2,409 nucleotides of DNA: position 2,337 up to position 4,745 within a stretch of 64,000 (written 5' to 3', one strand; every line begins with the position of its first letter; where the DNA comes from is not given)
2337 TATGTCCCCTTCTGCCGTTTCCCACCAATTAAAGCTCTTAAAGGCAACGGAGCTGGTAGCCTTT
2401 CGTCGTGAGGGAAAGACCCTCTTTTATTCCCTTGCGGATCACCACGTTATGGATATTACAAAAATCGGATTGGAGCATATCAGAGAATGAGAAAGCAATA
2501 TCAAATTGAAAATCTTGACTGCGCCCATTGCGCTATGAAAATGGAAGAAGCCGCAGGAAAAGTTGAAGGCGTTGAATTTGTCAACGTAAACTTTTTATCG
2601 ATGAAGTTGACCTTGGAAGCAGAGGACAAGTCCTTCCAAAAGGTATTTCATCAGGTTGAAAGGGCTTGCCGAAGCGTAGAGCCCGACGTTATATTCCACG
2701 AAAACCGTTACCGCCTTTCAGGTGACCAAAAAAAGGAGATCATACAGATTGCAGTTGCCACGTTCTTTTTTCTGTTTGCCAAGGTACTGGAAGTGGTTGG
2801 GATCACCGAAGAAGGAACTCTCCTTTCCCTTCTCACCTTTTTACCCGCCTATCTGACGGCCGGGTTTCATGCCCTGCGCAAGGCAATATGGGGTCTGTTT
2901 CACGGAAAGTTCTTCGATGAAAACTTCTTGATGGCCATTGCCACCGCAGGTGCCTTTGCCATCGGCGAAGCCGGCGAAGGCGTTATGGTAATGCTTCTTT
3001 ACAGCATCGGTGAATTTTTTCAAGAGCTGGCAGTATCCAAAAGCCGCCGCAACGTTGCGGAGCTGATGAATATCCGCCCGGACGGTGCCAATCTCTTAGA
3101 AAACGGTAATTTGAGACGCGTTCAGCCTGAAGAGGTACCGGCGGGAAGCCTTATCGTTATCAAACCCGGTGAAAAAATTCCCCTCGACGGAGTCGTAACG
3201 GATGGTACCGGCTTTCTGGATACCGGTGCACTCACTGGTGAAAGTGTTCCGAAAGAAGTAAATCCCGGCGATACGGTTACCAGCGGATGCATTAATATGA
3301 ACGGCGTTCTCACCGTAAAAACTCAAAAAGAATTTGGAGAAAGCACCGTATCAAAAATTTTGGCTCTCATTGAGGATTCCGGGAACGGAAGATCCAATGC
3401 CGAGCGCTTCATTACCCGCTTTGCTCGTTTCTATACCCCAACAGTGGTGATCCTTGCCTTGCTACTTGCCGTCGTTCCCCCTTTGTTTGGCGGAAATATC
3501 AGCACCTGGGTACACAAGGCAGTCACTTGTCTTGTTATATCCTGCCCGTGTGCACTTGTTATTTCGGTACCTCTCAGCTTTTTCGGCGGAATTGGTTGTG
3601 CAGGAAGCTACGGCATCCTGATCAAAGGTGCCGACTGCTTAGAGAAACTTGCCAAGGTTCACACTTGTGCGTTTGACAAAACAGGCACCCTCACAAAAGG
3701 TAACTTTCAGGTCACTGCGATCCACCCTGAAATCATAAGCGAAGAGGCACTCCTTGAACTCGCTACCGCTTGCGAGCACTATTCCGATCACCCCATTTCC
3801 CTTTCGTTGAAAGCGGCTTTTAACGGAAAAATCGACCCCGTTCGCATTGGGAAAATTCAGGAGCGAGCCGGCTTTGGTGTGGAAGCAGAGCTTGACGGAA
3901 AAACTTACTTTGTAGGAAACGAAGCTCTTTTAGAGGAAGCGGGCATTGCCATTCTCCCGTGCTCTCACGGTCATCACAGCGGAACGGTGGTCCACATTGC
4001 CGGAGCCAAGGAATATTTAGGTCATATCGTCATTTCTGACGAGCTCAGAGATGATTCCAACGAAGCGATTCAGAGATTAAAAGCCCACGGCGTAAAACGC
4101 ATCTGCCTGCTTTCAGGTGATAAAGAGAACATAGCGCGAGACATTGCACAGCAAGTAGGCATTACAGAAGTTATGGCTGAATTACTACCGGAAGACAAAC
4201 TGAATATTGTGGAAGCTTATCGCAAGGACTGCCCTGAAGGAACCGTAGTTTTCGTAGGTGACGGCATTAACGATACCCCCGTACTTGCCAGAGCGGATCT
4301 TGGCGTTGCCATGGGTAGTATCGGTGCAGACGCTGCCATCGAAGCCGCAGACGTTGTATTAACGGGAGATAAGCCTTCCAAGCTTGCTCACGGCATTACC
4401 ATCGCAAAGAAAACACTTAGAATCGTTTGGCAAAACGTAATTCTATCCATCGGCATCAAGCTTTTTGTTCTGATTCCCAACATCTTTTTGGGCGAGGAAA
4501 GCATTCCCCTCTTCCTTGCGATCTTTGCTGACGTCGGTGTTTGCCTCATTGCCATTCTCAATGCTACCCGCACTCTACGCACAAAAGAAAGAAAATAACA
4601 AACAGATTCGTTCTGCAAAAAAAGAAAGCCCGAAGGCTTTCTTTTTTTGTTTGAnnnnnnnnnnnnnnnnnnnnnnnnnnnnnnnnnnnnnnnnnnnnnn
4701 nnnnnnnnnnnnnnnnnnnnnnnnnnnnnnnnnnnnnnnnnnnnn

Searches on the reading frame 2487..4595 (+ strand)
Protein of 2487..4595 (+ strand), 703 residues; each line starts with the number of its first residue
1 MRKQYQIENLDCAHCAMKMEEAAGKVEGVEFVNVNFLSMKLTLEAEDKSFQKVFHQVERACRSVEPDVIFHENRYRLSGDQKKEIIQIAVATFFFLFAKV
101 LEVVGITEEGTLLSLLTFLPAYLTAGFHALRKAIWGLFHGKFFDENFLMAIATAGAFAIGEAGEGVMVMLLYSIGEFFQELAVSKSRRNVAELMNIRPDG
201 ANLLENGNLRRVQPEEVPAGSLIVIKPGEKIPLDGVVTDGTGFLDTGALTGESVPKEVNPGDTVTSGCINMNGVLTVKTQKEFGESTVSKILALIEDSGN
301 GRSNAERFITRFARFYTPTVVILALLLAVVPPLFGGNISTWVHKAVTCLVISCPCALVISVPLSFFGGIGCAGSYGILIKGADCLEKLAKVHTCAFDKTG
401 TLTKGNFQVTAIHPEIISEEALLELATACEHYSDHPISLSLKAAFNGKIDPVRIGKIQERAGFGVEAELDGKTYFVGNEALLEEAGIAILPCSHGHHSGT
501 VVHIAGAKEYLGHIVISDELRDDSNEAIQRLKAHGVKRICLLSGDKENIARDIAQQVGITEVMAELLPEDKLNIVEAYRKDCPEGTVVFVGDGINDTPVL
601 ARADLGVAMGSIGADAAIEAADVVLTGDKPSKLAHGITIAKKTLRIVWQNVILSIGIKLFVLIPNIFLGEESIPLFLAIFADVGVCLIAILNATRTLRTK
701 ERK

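Call 85: search_protein_families(library=pfam, proteins=[window:2487-4595:+], max_evalue=0.0001)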
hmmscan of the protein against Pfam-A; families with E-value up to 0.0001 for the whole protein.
window:2487-4595:+ (703 aa): 4 families
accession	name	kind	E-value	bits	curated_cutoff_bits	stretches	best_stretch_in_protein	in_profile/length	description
PF00122.25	E1-E2_ATPase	-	1.6e-42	145.5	28.1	1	197-369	3-175/181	E1-E2 ATPase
PF00702.32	Hydrolase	-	1.4e-30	107.6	26.4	1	392-604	2-191/191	haloacid dehalogenase-like hydrolase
PF00403.32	HMA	-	1.7e-07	32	24.8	1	5-47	2-44/62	Heavy-metal-associated domain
PF08282.18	Hydrolase_3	-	3.2e-05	24.2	20.9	0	580-626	199-244/255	haloacid dehalogenase-like hydrolase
